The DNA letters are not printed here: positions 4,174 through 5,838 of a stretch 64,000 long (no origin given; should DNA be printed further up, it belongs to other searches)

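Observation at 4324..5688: VirB3/PrgI-like protein extended by a long PT-rich linker and a C-terminal beta-sandwich-like domain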

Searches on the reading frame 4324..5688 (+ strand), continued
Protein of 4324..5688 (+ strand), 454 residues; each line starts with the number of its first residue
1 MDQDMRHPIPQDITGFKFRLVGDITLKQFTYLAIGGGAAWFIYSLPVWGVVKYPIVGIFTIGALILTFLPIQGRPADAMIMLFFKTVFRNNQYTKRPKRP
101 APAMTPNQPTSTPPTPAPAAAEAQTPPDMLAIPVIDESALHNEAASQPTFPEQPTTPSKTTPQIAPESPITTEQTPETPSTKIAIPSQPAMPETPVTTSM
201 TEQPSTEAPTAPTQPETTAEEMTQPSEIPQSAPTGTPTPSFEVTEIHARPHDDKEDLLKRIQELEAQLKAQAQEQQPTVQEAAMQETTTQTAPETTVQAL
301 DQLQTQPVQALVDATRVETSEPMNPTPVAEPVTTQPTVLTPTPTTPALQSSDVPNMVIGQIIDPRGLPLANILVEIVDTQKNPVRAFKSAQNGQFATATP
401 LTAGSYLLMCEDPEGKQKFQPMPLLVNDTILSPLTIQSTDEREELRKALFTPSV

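Call 70: find_related_loci(query=L051:12273-13052:+, collection=metagenome_contigs, flank=6000)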
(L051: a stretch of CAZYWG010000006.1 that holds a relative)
Query L051:12273-13052:+ (260 aa) in metagenome_contigs; peptide patterns used: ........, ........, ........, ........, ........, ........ (x = any residue, [..] = any of these).
128 stretches matched a pattern, but none encodes a relative of the query by tblastn (E <= 1e-3).
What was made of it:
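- The L051 marker is a single genome, and no close relatives of that N-region were found in metagenomes (call 70).
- Tried and rejected: A metagenome scan found no close relative (call 70).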

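Call 76: search_protein_families(library=pfam, alignment_id=A1, max_evalue=0.001)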
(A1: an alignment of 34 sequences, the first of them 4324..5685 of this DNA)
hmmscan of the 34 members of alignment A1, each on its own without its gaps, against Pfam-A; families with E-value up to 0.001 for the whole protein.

A. member 1, window:4324-5685:+ (454 aa): 2 families
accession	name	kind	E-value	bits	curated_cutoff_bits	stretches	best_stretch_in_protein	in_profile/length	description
PF13620.12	CarboxypepD_reg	-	2.6e-05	24.9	32.3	1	358-418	3-62/82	Carboxypeptidase regulatory-like domain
PF12666.12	PrgI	-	0.00011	23.1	27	1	8-87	1-82/91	PrgI family protein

B. families by the number of members that match (of 34 scanned): 7 families
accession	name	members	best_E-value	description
PF12666.12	PrgI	34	3.5e-12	PrgI family protein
PF13620.12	CarboxypepD_reg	34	1.7e-08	Carboxypeptidase regulatory-like domain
PF17210.9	SdrD_B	6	5.1e-05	SdrD B-like domain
PF25764.1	KIF21A_4th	1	1e-05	KIF21A-like domain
PF15372.11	DUF4600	1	1.1e-05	Domain of unknown function (DUF4600)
PF01496.24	V_ATPase_I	1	0.00045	V-type ATPase 116kDa subunit family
PF02369.22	Big_1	1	0.00061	Bacterial Ig-like domain (group 1)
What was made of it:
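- On VirB3/PrgI (PF12666): All 34 aligned relatives match, with a best E of 3.5e-12 (call 76).
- On CarboxypepD_reg / transthyretin-like fold (PF13620): 34 of 34 relatives match at E <= 1e-3, with a best E of 1.7e-8 (call 76).
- Checked: All 34 aligned relatives hit both families, with best E-values of 3.5e-12 and 1.7e-8 (call 76).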

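Call 77: fold_search(model_id=the predicted structure, library=pdb)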
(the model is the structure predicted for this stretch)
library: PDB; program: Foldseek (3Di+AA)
matches with E <= 10: 958; with E <= 0.001: 40
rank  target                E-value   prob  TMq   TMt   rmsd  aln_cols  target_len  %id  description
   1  3mn8_B                1.7e-05  1.00  0.17  0.19   2.6        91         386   18  Structure of Drosophila melanogaster carboxypeptidase D isoform 1B short (released 2010-07-28)
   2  3mn8_C                1.8e-05  1.00  0.15  0.18   3.4        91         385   19  Structure of Drosophila melanogaster carboxypeptidase D isoform 1B short (released 2010-07-28)
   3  2nsm                  2.1e-05  1.00  0.16  0.19   2.2        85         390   15  Crystal structure of the human carboxypeptidase N (Kininase I) catalytic domain (released 2007-04-24)
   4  3mn8_D                2.1e-05  1.00  0.15  0.18   3.4        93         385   16  Structure of Drosophila melanogaster carboxypeptidase D isoform 1B short (released 2010-07-28)
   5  8bdw_H                2.2e-05  1.00  0.17  0.68   3.4        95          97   17  Crystal structure of CnaB2 domain from Lactobacillus plantarum (released 2023-02-22)
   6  3mn8_A                4.4e-05  1.00  0.16  0.19   2.5        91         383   15  Structure of Drosophila melanogaster carboxypeptidase D isoform 1B short (released 2010-07-28)
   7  4v4c_B                6.0e-05  1.00  0.15  0.25   2.6        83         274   16  Crystal Structure of Pyrogallol-Phloroglucinol Transhydroxylase from Pelobacter acidigallici (released 2014-07-09)
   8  3e8v                  6.7e-05  1.00  0.15  0.73   2.6        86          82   17  Crystal structure of a possible transglutaminase-family protein proteolytic fragment from Bacteroides fragilis (released 2008-09-02)
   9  8bdw_A                8.6e-05  1.00  0.17  0.71   2.9        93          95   18  Crystal structure of CnaB2 domain from Lactobacillus plantarum (released 2023-02-22)
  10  8qox_B                9.8e-05  1.00  0.16  0.16   3.8        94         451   15  Two-component assembly of SlaA and SlaB S-layer proteins of Sulfolobus acidocaldarius (released 2024-02-21)
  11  3irp                  1.4e-04  1.00  0.16  0.17   3.5       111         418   17  Crystal structure of functional region of UafA from Staphylococcus saprophyticus at 1.50 angstrom resolution (released 2010-09-08)
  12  2gpz_A                1.4e-04  1.00  0.16  0.54   5.5       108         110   16  Transthyretin-like protein from Salmonella dublin (released 2006-05-16)
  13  10ps                  1.6e-04  1.00  0.15  0.13   5.2       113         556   14  Crystal structure of SdrD A2-A3-B1-B2 domains from Staphylococcus aureus JH1 (released 2026-02-11)
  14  9h7g_B                1.7e-04  1.00  0.15  0.57   6.1       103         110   16  Human Transthyretin in Complex with 1H-indole-3-carbonitrile (released 2025-03-12)
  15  1uwy_A                1.7e-04  1.00  0.14  0.16   3.9        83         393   22  Crystal structure of human carboxypeptidase M (released 2004-04-08)
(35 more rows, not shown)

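Call 80: search_protein_families(library=pfam, proteins=[L084:5002-6753:+, L084:4457-5002:+], max_evalue=0.5)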
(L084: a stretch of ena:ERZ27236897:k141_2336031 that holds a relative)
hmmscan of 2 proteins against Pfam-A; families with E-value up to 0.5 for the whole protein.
L084:5002-6753:+ (584 aa): 0 families

L084:4457-5002:+ (182 aa): 2 families
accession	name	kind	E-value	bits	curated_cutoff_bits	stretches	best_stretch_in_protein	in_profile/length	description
PF18923.6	DUF5673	-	0.0017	18.7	26.7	1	92-152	5-62/66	Domain of unknown function (DUF5673)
PF20990.2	DUF2207_C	-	0.12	12.5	33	1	42-100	133-200/247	Predicted membrane protein (DUF2207) C-terminal domain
